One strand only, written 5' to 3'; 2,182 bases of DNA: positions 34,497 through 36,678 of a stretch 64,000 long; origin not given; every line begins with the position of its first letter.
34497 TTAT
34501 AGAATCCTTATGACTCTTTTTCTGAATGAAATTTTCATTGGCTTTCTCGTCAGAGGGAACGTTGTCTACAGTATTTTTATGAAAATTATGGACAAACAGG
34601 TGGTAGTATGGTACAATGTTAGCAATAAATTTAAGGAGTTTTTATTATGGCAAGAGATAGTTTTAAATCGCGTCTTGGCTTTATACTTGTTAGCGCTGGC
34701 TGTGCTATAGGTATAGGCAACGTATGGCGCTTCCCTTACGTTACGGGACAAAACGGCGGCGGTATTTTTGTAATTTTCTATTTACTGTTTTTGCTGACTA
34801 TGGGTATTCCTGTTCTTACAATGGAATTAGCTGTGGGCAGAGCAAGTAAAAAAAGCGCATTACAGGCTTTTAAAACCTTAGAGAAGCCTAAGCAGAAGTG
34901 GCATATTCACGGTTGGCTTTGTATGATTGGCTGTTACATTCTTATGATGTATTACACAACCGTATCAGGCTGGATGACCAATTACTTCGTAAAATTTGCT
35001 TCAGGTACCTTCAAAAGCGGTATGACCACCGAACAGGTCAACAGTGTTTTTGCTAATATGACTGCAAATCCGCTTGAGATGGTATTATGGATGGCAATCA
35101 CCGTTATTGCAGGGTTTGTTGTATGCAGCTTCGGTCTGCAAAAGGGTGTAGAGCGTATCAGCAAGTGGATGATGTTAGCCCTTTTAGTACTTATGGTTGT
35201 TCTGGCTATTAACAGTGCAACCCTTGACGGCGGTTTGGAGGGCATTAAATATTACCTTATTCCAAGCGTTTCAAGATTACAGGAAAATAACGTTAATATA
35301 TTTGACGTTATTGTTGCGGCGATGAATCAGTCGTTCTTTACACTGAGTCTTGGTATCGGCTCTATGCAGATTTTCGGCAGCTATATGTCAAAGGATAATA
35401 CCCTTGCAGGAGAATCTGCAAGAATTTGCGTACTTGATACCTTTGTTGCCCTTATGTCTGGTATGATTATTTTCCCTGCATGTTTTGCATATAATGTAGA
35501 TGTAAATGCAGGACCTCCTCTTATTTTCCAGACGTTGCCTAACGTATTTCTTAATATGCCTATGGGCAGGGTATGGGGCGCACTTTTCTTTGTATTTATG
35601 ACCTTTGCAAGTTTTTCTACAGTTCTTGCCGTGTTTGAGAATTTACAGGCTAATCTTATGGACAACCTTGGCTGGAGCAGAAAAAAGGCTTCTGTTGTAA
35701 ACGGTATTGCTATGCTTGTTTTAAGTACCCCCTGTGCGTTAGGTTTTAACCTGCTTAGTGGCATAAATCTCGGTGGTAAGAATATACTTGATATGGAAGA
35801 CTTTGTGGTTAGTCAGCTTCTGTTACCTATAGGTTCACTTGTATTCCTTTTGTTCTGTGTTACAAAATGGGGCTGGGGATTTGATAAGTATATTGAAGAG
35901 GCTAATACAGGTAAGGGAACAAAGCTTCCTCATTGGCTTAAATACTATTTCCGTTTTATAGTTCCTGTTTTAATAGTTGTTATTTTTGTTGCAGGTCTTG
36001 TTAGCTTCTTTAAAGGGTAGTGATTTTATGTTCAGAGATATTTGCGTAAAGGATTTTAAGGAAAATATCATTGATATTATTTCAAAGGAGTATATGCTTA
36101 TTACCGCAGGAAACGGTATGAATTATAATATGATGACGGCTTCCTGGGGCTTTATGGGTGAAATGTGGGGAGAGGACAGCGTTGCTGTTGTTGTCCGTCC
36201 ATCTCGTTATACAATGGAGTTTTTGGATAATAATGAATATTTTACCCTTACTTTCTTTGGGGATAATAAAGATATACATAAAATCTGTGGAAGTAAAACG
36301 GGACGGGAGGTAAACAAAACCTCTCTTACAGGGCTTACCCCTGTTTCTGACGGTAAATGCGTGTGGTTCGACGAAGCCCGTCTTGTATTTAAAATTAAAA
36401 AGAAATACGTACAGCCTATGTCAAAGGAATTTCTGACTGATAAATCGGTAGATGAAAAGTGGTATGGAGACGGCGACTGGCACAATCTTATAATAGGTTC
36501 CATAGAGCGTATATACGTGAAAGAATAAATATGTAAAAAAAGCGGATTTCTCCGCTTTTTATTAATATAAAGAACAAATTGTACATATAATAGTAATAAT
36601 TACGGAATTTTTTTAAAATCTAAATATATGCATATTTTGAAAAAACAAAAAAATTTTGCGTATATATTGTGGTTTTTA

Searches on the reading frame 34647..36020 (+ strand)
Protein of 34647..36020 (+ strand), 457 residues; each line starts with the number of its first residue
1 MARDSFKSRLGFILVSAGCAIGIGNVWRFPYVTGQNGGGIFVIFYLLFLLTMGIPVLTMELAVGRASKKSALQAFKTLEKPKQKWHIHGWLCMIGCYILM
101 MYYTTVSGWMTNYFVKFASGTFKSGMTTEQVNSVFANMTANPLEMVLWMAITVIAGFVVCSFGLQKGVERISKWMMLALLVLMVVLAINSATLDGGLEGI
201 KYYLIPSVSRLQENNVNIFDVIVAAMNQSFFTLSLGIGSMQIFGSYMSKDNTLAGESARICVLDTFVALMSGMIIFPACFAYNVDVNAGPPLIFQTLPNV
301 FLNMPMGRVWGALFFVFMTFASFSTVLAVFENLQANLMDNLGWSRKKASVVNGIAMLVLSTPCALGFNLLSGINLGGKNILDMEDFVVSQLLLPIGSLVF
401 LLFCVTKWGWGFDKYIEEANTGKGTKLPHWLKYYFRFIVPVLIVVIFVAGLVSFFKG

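Call 54: search_protein_families(library=pfam, proteins=[window:34647-36020:+], max_evalue=0.001)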
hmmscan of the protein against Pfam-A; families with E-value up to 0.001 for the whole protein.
window:34647-36020:+ (457 aa): 1 family
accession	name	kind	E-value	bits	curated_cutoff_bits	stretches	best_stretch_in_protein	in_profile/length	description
PF00209.24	SNF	-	2.1e-62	211.9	27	2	148-454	179-484/524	Sodium:neurotransmitter symporter family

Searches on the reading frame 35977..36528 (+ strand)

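Call 54: search_protein_families(library=pfam, proteins=[window:35977-36528:+], max_evalue=0.001)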
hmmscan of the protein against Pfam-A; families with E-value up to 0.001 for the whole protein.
window:35977-36528:+ (183 aa): 1 family
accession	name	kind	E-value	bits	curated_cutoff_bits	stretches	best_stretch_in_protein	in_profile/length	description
PF01613.24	Flavin_Reduct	-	7.9e-10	39.5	27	1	37-182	6-134/153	Flavin reductase like domain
